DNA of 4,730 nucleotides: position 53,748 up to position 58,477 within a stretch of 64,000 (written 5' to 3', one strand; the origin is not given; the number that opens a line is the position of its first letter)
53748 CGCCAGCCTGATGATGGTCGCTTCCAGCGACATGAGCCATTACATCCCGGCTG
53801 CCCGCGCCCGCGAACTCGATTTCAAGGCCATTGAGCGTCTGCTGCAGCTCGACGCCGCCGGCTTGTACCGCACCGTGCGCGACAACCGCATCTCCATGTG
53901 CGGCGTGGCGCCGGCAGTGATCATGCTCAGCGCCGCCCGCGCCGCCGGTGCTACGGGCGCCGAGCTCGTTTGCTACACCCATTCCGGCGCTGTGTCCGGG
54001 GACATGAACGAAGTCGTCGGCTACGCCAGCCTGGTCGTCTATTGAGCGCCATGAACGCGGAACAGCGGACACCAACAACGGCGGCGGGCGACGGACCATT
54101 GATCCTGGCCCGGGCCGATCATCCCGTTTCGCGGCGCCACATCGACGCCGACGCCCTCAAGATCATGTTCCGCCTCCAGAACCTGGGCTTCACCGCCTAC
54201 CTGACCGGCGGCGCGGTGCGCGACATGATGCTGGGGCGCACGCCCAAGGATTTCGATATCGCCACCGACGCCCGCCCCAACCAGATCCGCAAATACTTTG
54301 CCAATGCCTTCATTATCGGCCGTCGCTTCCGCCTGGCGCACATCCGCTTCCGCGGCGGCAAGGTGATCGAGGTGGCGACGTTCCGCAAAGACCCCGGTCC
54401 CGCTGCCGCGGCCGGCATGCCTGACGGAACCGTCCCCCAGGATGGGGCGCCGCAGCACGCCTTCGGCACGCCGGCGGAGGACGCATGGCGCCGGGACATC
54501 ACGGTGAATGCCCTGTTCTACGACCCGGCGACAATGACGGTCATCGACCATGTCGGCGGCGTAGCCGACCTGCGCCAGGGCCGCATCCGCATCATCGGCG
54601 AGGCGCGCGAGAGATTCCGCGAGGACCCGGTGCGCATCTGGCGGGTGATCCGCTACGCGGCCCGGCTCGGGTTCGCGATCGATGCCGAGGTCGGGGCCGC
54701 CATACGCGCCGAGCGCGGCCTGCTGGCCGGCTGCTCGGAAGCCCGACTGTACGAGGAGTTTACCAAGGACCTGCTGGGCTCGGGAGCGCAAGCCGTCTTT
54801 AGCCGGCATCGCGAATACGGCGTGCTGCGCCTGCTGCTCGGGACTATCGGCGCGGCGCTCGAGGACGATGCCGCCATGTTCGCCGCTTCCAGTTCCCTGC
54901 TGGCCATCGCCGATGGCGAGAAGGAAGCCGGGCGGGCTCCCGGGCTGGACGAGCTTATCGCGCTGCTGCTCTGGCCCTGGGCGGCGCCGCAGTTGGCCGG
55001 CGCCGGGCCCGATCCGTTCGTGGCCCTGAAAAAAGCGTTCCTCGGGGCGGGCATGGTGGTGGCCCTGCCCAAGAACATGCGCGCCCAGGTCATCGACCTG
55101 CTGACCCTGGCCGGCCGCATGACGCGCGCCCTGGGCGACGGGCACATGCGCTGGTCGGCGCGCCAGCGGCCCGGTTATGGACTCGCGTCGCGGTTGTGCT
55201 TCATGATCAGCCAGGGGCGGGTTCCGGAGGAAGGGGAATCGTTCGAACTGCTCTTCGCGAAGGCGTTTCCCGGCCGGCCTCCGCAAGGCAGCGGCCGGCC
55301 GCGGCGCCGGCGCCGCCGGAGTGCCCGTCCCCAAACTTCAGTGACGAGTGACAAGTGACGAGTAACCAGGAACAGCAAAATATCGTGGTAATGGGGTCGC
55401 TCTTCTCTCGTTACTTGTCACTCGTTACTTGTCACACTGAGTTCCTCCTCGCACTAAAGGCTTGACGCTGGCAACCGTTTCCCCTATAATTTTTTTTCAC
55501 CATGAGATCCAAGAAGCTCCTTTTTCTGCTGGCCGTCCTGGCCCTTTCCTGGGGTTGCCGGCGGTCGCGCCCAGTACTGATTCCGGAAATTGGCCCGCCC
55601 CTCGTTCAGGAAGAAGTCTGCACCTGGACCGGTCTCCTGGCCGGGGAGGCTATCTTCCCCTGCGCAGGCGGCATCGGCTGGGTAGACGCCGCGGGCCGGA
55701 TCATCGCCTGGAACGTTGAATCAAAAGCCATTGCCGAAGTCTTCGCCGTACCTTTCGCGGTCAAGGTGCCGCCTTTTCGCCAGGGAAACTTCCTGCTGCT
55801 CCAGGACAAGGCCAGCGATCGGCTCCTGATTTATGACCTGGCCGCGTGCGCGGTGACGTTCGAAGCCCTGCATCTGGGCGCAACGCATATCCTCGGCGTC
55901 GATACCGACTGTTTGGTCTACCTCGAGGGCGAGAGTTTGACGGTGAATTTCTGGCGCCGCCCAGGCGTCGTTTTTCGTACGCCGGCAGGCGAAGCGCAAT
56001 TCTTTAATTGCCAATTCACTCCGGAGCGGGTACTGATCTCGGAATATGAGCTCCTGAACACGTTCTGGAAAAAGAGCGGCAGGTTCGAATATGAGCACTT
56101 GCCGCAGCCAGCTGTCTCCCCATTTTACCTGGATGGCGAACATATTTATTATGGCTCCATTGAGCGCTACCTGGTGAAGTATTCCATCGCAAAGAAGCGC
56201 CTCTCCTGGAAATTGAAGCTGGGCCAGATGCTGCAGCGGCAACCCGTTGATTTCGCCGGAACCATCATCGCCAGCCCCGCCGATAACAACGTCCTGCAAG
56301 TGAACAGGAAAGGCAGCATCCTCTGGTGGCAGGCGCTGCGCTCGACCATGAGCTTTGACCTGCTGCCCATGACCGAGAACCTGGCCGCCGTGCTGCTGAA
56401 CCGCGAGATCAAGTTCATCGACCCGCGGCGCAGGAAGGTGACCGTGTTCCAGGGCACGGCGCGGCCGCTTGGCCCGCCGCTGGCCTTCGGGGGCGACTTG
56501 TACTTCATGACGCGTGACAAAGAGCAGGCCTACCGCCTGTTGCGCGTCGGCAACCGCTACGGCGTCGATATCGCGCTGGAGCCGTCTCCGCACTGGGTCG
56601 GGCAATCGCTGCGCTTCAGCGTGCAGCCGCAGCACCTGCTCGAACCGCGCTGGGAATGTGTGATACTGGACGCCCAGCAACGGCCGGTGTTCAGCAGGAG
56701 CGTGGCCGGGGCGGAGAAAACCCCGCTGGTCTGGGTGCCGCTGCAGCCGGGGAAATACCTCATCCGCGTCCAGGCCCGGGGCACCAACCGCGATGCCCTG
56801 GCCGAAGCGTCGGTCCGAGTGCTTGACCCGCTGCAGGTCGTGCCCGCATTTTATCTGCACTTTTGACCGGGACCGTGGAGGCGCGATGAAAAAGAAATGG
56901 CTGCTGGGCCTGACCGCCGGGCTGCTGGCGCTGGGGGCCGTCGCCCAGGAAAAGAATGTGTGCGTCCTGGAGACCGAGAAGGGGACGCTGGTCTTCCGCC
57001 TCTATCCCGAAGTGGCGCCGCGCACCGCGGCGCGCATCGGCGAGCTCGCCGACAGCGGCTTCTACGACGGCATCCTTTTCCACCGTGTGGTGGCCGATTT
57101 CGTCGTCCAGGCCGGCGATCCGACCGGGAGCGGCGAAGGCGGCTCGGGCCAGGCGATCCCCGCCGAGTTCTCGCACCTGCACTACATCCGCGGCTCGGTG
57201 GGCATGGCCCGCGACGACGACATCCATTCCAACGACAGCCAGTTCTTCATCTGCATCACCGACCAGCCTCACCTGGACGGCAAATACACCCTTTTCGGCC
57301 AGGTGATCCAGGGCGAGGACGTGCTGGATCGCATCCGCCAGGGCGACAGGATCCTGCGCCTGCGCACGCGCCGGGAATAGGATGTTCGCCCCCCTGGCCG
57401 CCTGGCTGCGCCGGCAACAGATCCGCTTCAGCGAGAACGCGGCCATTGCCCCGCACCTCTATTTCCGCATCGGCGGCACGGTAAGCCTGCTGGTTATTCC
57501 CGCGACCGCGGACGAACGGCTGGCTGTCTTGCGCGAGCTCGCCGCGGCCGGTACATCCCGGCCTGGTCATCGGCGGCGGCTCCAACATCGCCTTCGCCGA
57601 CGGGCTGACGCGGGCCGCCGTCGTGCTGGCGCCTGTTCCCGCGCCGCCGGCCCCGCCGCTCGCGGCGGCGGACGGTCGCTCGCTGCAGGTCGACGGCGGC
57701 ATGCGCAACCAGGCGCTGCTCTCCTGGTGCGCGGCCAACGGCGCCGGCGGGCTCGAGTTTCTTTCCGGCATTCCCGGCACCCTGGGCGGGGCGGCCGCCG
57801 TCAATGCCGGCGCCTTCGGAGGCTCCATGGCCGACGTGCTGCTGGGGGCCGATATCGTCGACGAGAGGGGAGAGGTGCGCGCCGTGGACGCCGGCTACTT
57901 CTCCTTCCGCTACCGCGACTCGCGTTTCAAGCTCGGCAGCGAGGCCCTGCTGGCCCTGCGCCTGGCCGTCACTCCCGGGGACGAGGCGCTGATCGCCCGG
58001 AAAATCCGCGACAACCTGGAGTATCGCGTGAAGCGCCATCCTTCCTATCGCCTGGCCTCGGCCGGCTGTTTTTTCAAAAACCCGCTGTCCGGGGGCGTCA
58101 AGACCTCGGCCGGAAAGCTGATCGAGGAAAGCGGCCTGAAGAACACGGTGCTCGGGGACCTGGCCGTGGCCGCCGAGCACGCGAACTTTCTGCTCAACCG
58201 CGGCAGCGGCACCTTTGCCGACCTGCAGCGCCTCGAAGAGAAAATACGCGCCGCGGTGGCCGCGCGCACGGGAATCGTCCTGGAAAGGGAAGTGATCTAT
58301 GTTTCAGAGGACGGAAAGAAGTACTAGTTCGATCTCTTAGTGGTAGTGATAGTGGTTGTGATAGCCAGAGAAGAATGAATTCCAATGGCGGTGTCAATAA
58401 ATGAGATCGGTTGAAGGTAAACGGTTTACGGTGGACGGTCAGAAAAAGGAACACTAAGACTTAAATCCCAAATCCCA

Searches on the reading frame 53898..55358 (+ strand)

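Call 49: search_protein_families(library=pfam, proteins=[window:53898-55358:+], max_evalue=0.0001)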
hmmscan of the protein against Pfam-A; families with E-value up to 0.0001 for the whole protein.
window:53898-55358:+ (486 aa): 2 families
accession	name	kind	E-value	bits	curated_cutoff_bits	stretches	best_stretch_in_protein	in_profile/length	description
PF01743.26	PolyA_pol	-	7e-34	117.3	23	1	100-231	1-126/126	Poly A polymerase head domain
PF12627.12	PolyA_pol_RNAbd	-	5.6e-09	36.1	22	1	258-314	1-57/64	Probable RNA and SrmB- binding site of polymerase A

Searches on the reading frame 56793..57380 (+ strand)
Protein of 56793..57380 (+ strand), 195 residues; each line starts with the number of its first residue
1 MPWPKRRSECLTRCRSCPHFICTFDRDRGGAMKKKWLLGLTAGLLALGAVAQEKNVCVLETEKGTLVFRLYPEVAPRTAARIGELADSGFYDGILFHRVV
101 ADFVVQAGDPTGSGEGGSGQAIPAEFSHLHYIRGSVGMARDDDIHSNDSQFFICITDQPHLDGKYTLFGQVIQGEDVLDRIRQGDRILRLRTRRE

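Call 49: search_protein_families(library=pfam, proteins=[window:56793-57380:+], max_evalue=0.0001)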
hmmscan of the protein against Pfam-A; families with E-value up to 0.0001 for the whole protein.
window:56793-57380:+ (195 aa): 1 family
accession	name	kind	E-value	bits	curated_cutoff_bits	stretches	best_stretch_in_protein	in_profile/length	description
PF00160.26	Pro_isomerase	-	1.4e-40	139.5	21.7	1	58-185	3-141/159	Cyclophilin type peptidyl-prolyl cis-trans isomerase/CLD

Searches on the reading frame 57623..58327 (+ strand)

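Call 49: search_protein_families(library=pfam, proteins=[window:57623-58327:+], max_evalue=0.0001)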
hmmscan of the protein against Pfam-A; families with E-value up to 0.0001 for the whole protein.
window:57623-58327:+ (234 aa): 2 families
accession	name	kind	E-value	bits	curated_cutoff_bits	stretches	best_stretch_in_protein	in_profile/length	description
PF02873.21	MurB_C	-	9.2e-25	87.2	27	1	124-227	2-99/99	UDP-N-acetylenolpyruvoylglucosamine reductase, C-terminal domain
PF01565.28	FAD_binding_4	-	1.8e-10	41.1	26.4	1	18-87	63-137/139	FAD binding domain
